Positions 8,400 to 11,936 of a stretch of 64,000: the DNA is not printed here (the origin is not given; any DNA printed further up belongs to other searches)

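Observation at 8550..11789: Mosaic dockerin protein combining a C39-like cysteine peptidase with uncharacterised repeated modules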

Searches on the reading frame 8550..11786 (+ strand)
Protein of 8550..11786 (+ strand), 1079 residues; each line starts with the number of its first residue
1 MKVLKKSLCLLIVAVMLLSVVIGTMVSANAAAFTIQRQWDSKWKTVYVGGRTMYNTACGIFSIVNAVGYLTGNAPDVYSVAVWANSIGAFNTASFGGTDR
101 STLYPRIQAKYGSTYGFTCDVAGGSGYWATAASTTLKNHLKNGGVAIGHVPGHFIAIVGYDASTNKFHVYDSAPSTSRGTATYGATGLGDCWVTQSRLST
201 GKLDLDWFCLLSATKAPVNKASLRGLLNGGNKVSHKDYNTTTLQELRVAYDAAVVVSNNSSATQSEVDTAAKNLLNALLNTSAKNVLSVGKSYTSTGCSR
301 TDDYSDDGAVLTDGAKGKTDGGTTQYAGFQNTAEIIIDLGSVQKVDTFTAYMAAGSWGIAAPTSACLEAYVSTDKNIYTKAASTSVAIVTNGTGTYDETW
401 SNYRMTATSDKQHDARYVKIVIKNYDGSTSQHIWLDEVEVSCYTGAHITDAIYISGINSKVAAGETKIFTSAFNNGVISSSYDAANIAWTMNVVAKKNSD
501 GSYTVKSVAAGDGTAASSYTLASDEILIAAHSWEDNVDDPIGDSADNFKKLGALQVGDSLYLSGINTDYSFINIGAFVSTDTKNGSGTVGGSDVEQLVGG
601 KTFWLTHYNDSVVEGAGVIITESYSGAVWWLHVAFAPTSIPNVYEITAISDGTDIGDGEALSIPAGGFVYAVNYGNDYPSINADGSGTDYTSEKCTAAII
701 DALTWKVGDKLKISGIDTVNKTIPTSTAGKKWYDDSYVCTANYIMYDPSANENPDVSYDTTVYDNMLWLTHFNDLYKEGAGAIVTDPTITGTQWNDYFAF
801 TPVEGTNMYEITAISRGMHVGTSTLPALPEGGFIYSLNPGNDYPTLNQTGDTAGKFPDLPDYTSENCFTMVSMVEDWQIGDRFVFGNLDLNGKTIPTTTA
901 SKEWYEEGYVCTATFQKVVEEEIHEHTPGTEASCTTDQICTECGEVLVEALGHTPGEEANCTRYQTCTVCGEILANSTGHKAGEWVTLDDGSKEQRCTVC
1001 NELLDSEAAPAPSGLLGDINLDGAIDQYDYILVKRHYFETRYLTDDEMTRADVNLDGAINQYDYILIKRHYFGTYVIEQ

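Call 3: search_protein_families(library=pfam, proteins=[window:8550-11786:+], max_evalue=1)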
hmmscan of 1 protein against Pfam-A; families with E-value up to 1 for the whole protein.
window:8550-11786:+ (1079 aa): 8 families
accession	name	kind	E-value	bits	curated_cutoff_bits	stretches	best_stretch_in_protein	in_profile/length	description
PF00404.24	Dockerin_1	-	1.1e-10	42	22.9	1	1016-1070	1-55/57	Dockerin type I domain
PF13529.12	Peptidase_C39_2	-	0.00013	23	24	1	34-173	4-143/143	Peptidase_C39 like family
PF00754.31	F5_F8_type_C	-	0.00017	22.1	28.2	1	315-428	14-118/127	F5/8 type C domain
PF07554.19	FIVAR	-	0.00066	20.7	29.2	1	221-277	3-66/71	FIVAR domain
PF21039.3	CEP104_ZnF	-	0.15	12.7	27.4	1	911-1006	5-102/112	Centrosomal protein CEP104, ZnF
PF21349.2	RUBY_RBDX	-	0.2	11.6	26.5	0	996-1011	2-17/30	Rubrerythrin, rubredoxin-like domain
PF22633.2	F5_F8_type_C_2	-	0.24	12.5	27.8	1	313-419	4-90/91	NedA-like, galactose-binding domain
PF14015.11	DUF4231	-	0.54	11.2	24.7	0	376-418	45-89/103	Protein of unknown function (DUF4231)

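Call 4: search_protein_families(library=ncbifam, proteins=[window:8550-11786:+], max_evalue=1)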
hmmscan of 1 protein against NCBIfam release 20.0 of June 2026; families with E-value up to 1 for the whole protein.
window:8550-11786:+ (1079 aa): 2 families
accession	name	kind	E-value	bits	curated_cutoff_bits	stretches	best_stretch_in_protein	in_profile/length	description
NF046019.1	ZmpB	exception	0.00016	19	3000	1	217-280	543-609/1969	zinc metalloprotease B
NF001629.0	PRK00415.1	equivalog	0.24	10.9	70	1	966-982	35-51/62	30S ribosomal protein S27e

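Call 5: search_solved_structures(query=window:8550-11786:+, max_evalue=1, show_alignments=3)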
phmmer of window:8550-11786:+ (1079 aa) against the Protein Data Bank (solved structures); distinct sequences matched with E-value up to 1: 20.
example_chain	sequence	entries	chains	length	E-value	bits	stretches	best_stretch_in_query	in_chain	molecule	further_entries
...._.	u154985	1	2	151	1.9e-08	35.8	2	1016-1073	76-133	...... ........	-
8x3a_A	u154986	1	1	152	1.9e-08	35.8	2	1016-1073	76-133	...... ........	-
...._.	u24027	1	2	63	4.8e-08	34.4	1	1015-1071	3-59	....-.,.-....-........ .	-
1ohz_B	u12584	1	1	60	2.6e-07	32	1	1016-1071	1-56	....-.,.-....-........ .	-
4dh2_B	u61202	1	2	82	6.5e-06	27.4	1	1014-1071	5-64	Dockerin type 1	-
3ul4_B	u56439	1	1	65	9.4e-06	26.9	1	1015-1075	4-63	Cellulosome enzyme, dockerin type I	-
8zvk_A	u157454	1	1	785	0.0003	21.9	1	1011-1071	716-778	AaBgIC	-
4fl4_A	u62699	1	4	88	0.0022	19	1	1016-1072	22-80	Glycoside hydrolase family 9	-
6kg9_A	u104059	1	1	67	0.0028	18.7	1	1011-1068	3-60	And cellulose-binding endoglucanase family 9 CelL ortholog dockerin domain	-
1daq_A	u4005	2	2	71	0.0034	18.4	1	1014-1071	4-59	ENDOGLUCANASE SS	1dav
2mte_A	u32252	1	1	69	0.0036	18.3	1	1015-1071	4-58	Cellulose 1,4-beta-cellobiosidase (reducing end) CelS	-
6kge_D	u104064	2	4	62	0.0061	17.6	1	1014-1068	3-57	And cellulose-binding endoglucanase family 9 CelL ortholog dockerin domain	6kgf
2vn6_B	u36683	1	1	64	0.0074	17.3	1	1016-1074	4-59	ENDOGLUCANASE A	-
6kgc_B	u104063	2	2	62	0.0089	17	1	1014-1067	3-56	And cellulose-binding endoglucanase family 9 CelL ortholog dockerin domain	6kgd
2y3n_B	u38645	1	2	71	0.016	16.2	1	1015-1074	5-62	CELLULOSOMAL FAMILY-48 PROCESSIVE GLYCOSIDE HYDROLASE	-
2vn5_B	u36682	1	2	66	0.03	15.3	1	1016-1074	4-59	ENDOGLUCANASE A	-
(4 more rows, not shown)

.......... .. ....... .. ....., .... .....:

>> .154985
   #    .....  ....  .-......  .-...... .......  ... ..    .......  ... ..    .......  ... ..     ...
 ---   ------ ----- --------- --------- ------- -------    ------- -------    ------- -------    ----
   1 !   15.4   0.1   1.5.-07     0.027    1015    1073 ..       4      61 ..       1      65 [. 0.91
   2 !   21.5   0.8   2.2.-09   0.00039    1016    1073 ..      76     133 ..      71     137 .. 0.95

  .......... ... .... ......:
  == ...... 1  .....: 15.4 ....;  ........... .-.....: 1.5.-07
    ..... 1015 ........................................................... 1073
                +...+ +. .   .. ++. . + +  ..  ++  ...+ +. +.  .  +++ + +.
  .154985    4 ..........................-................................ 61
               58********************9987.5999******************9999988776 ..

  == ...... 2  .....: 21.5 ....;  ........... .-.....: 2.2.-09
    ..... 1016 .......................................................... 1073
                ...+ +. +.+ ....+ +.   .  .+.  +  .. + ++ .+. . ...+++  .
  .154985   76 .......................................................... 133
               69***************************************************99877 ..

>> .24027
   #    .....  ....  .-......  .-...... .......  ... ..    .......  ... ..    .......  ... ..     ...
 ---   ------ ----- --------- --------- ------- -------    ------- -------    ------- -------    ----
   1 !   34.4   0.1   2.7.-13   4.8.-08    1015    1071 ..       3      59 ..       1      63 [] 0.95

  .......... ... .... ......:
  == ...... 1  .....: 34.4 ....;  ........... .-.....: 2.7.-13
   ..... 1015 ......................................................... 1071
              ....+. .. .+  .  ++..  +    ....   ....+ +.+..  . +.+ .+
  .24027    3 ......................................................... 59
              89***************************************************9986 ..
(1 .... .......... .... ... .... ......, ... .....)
